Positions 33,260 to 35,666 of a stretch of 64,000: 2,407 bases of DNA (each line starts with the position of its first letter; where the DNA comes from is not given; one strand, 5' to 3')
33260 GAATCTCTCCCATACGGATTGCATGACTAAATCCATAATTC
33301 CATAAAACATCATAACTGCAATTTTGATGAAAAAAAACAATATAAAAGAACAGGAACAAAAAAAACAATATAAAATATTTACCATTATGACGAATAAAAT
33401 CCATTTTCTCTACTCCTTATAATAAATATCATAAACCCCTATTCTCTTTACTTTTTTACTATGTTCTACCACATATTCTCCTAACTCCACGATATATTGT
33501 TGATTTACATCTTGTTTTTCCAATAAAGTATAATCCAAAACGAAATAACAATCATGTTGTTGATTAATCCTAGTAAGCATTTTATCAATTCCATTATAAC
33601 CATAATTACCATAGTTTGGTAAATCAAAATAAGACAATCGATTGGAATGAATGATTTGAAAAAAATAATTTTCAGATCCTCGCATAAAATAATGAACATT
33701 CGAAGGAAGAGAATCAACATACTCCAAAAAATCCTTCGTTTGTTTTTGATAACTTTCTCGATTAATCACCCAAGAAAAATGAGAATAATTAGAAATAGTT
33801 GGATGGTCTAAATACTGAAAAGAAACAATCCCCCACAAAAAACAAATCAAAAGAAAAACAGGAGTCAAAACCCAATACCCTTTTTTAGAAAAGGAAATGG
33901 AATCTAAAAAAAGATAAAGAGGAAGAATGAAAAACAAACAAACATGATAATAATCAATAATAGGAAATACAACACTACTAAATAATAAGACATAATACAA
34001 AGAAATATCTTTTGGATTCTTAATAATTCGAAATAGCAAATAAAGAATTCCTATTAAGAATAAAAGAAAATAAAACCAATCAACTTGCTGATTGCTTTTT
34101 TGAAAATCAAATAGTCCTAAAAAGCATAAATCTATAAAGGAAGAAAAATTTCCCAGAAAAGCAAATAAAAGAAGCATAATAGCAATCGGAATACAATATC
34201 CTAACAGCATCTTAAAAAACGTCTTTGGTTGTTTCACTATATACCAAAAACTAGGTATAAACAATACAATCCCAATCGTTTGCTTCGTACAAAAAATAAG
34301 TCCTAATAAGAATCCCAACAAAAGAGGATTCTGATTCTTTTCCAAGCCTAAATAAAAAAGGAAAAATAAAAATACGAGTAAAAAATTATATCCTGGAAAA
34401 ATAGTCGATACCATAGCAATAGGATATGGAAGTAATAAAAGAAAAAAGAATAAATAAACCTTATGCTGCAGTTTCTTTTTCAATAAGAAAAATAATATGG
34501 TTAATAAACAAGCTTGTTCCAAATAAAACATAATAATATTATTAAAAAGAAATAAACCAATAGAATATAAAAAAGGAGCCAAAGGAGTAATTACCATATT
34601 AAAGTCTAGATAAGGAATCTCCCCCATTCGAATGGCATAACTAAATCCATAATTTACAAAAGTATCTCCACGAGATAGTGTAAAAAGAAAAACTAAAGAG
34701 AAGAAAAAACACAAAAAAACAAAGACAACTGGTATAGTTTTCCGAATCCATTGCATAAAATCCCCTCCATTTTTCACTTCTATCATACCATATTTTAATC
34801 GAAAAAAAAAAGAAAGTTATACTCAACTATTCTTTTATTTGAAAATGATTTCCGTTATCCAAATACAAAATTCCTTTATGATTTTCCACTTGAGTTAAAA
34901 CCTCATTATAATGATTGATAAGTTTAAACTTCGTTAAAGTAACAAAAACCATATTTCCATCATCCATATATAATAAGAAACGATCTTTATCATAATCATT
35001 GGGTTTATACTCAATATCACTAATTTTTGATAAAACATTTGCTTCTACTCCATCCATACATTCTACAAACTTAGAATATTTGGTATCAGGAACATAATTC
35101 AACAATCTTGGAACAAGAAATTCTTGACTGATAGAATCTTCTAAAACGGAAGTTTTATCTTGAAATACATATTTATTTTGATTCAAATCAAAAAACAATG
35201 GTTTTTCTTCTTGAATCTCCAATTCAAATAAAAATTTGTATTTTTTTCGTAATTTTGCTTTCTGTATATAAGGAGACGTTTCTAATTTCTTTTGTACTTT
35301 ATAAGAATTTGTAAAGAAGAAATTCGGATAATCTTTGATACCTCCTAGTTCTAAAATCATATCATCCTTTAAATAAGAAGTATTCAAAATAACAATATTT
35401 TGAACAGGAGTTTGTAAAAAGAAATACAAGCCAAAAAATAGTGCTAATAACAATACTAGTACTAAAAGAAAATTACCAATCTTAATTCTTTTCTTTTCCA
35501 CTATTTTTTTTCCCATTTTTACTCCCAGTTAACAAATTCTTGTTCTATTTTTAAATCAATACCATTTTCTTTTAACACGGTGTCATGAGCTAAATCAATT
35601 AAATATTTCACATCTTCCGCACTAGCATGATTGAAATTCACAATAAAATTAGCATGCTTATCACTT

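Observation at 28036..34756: Five tandem GT-C-like polytopic membrane proteins (four close paralogues) wedged between divIB and ftsA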

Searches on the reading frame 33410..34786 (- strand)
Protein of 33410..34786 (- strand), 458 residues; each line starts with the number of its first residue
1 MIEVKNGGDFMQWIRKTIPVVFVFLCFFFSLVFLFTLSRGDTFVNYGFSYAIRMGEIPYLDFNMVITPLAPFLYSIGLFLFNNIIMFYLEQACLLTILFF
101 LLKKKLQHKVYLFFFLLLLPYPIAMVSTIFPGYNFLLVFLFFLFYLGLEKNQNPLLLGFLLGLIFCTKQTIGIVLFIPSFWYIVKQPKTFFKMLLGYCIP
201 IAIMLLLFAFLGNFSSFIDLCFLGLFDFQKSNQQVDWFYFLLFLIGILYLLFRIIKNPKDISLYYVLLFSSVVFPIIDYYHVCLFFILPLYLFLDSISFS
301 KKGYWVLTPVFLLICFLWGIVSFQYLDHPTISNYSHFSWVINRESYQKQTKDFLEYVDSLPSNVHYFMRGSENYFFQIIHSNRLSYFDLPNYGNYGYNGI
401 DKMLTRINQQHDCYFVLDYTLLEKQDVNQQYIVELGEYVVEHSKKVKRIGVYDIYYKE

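Call 3: search_protein_families(library=pfam, proteins=[window:33410-34786:-], max_evalue=1)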
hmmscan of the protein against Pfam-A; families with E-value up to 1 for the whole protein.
window:33410-34786:- (458 aa): 0 families

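Call 4: search_protein_families(library=ncbifam, proteins=[window:33410-34786:-], max_evalue=1)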
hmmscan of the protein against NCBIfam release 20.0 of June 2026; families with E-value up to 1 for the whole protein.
window:33410-34786:- (458 aa): 0 families

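Call 7: search_solved_structures(query=A1, max_evalue=10)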
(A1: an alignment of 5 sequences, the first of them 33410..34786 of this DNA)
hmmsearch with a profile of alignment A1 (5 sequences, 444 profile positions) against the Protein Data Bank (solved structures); distinct sequences matched with E-value up to 10: 0.

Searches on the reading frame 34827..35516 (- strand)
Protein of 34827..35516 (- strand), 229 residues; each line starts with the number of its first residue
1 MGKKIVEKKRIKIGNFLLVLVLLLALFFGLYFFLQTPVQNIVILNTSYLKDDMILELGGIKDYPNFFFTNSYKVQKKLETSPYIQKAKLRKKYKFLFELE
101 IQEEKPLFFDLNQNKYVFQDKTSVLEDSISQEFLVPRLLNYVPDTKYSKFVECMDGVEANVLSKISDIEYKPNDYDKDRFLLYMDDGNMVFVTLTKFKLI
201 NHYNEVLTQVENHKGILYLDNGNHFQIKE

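Call 3: search_protein_families(library=pfam, proteins=[window:34827-35516:-], max_evalue=1)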
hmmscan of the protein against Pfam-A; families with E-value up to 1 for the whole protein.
window:34827-35516:- (229 aa): 1 family
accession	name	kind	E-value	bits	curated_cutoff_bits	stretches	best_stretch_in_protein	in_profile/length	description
PF08478.15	POTRA_1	-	2.4e-08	34.6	23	1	37-103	2-68/69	POTRA domain, FtsQ-type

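Call 4: search_protein_families(library=ncbifam, proteins=[window:34827-35516:-], max_evalue=1)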
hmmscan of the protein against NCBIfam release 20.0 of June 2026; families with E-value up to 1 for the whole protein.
window:34827-35516:- (229 aa): 2 families
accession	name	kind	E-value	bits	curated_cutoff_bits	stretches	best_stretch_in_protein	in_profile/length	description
NF053633.1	OlncasPapPhNrnA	equivalog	0.026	13.5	350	1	124-187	67-129/317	bifunctional oligoribonuclease/PAP phosphatase NrnA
NF047665.1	LIC10362_fam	subfamily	0.044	14.6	90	1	16-44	53-81/95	LIC10362 family protein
